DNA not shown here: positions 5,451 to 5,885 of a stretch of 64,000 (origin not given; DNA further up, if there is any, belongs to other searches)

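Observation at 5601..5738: Unannotated SCIFF-type RiPP precursor gene, apparently co-transcribed with a tRNA-Asp/Phe/Gly cluster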

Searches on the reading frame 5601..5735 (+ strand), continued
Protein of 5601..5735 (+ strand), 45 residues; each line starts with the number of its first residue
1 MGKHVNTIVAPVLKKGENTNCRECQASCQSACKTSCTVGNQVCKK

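Call 41: find_encoding_contigs(protein=P0016, flank=8000, max_places=2)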
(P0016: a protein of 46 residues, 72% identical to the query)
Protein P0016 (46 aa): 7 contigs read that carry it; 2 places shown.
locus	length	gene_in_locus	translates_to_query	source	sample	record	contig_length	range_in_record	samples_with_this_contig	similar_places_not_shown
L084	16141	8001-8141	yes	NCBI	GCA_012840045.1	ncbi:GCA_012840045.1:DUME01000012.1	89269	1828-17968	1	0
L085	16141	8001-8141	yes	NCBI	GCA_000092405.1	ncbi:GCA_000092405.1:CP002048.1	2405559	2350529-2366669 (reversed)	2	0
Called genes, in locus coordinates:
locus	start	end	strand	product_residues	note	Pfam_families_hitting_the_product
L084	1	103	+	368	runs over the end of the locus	PF00364:Biotin_lipoyl (faint), PF25917:BSH_RND, PF25919:BSH_CusB, PF25984:BSH_YknX (weak), PF25885:HH_EMRA (weak), PF25954:Beta-barrel_RND_2, PF25990:Beta-barrel_YknX, PF26002:Beta-barrel_AprE (weak), +1 more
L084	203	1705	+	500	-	PF07690:MFS_1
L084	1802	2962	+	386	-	PF07690:MFS_1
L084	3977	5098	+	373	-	PF01637:ATPase_2, PF13191:AAA_16 (faint), PF13173:AAA_14 (faint)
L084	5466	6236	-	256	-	-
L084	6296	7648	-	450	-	PF01966:HD (faint)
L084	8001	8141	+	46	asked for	PF13165:SCIFF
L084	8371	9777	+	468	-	PF13353:Fer4_12, PF04055:Radical_SAM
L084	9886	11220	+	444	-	PF01476:LysM, PF07501:G5, PF01551:Peptidase_M23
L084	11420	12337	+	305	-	PF00890:FAD_binding_2 (faint), PF01134:GIDA (faint), PF01266:DAO (faint), PF01946:Thi4 (faint), PF03486:HI0933_like (faint), PF07992:Pyr_redox_2, PF13738:Pyr_redox_3, PF00070:Pyr_redox, +1 more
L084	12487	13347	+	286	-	PF13485:Peptidase_MA_2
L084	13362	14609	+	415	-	PF00275:EPSP_synthase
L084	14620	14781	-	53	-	PF02518:HATPase_c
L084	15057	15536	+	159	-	PF02590:SPOUT_MTase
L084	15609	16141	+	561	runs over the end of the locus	PF00749:tRNA-synt_1c, PF03950:tRNA-synt_1c_C, PF20974:tRNA-synt_1c_C2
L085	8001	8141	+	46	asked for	PF13165:SCIFF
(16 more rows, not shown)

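Call 42: find_encoding_contigs(protein=P0011, flank=8000, max_places=2)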
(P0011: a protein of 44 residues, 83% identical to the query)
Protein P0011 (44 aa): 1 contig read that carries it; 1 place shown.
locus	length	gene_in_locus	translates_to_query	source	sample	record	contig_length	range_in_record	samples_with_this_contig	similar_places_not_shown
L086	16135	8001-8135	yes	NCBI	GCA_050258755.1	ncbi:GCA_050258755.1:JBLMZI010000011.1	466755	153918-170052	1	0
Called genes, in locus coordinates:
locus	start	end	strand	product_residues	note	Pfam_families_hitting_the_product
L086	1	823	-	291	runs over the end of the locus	PF00753:Lactamase_B (weak), PF12706:Lactamase_B_2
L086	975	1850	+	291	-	-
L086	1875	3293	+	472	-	PF06496:DUF1097, PF03358:FMN_red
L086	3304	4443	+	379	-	PF01145:Band_7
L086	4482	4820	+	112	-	PF00190:Cupin_1 (weak), PF19480:DUF6016 (weak), PF02311:AraC_binding (weak), PF07883:Cupin_2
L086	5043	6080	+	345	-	PF00072:Response_reg, PF01627:Hpt (weak)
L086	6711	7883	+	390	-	PF00989:PAS (weak), PF08448:PAS_4, PF13426:PAS_9, PF08448:PAS_4, PF13188:PAS_8, PF13426:PAS_9 (weak)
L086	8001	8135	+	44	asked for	PF13165:SCIFF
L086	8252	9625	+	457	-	PF04055:Radical_SAM, PF13353:Fer4_12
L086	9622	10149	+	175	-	PF02417:Chromate_transp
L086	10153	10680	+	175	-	PF02417:Chromate_transp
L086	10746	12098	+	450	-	PF01476:LysM, PF07501:G5, PF01551:Peptidase_M23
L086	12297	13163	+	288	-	PF13485:Peptidase_MA_2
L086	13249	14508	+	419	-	PF00275:EPSP_synthase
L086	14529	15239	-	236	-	-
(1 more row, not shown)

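Call 43: find_encoding_contigs(protein=P0010, flank=8000, max_places=2)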
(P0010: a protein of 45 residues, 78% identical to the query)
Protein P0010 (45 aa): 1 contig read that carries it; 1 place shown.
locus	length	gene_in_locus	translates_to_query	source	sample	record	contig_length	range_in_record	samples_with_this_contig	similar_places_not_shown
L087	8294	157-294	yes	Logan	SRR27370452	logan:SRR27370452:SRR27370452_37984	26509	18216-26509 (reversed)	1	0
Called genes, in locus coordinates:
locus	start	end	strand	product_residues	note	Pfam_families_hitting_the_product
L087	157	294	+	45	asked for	PF13165:SCIFF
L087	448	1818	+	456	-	PF13353:Fer4_12, PF04055:Radical_SAM, PF13186:SPASM (faint)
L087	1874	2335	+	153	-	PF02417:Chromate_transp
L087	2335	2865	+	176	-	PF02417:Chromate_transp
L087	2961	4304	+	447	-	PF01476:LysM, PF07501:G5, PF01551:Peptidase_M23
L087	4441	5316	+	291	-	PF13485:Peptidase_MA_2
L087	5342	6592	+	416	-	PF00275:EPSP_synthase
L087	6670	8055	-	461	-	PF00989:PAS (faint), PF08448:PAS_4 (faint), PF13188:PAS_8 (faint), PF13426:PAS_9 (faint), PF00512:HisKA (weak), PF02518:HATPase_c (weak)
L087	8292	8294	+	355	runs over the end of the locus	PF00089:Trypsin, PF13365:Trypsin_2, PF13180:PDZ_2, PF17820:PDZ_6 (weak)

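Call 44: find_encoding_contigs(protein=P0013, flank=8000, max_places=2)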
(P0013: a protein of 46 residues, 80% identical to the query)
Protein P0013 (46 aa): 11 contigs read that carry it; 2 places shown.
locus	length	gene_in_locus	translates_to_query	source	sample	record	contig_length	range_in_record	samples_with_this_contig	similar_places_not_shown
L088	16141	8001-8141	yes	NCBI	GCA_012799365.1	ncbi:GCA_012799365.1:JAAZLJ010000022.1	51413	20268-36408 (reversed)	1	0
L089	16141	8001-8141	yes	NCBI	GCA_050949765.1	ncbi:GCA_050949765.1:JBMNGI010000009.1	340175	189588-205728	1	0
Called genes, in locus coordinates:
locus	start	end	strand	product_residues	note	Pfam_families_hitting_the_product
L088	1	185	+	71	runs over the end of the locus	-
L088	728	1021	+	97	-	PF01250:Ribosomal_S6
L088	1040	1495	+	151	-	PF00436:SSB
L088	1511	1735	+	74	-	PF01084:Ribosomal_S18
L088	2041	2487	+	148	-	PF01281:Ribosomal_L9_N, PF03948:Ribosomal_L9_C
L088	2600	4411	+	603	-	PF00158:Sigma54_activat, PF01078:Mg_chelatase, PF05496:RuvB_N (faint), PF13191:AAA_16 (weak), PF00004:AAA, PF07728:AAA_5, PF05362:Lon_C, PF13541:ChlI (weak)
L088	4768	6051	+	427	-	PF00709:Adenylsucc_synt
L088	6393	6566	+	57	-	-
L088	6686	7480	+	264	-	PF01555:N6_N4_Mtase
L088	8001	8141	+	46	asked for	PF13165:SCIFF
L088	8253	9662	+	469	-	PF13353:Fer4_12, PF04055:Radical_SAM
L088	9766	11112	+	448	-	PF01476:LysM, PF07501:G5, PF01551:Peptidase_M23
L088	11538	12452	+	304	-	PF00890:FAD_binding_2 (weak), PF01134:GIDA (faint), PF01266:DAO (faint), PF01946:Thi4 (weak), PF07992:Pyr_redox_2, PF13450:NAD_binding_8 (weak), PF13738:Pyr_redox_3, PF00070:Pyr_redox, +1 more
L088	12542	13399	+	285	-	PF13485:Peptidase_MA_2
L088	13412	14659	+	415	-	PF00275:EPSP_synthase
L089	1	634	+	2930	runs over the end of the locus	PF00395:SLH, PF13287:Fn3_assoc, PF13290:CHB_HEX_C_1, PF07554:FIVAR, PF18998:Flg_new_2 (weak), PF12733:Cadherin-like, PF03442:CBM_X2, PF09479:Flg_new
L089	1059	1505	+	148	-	PF01281:Ribosomal_L9_N, PF03948:Ribosomal_L9_C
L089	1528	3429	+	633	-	PF00158:Sigma54_activat, PF01078:Mg_chelatase, PF05496:RuvB_N (faint), PF13191:AAA_16 (weak), PF00004:AAA, PF07728:AAA_5, PF05362:Lon_C, PF13541:ChlI (weak)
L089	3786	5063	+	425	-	PF00709:Adenylsucc_synt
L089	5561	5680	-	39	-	PF04851:ResIII (weak)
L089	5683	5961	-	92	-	PF05016:ParE_toxin (weak)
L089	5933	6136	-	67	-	-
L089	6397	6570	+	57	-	-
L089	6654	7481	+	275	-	PF01555:N6_N4_Mtase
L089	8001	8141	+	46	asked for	PF13165:SCIFF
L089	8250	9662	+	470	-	PF04055:Radical_SAM, PF13353:Fer4_12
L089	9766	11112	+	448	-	PF01476:LysM, PF07501:G5, PF01551:Peptidase_M23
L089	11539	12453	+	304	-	PF01134:GIDA (faint), PF01266:DAO (faint), PF01946:Thi4 (weak), PF03486:HI0933_like (faint), PF07992:Pyr_redox_2, PF13450:NAD_binding_8 (weak), PF13738:Pyr_redox_3, PF00070:Pyr_redox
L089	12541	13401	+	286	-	PF13485:Peptidase_MA_2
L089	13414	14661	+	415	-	PF00275:EPSP_synthase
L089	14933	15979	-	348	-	PF00512:HisKA (weak), PF02518:HATPase_c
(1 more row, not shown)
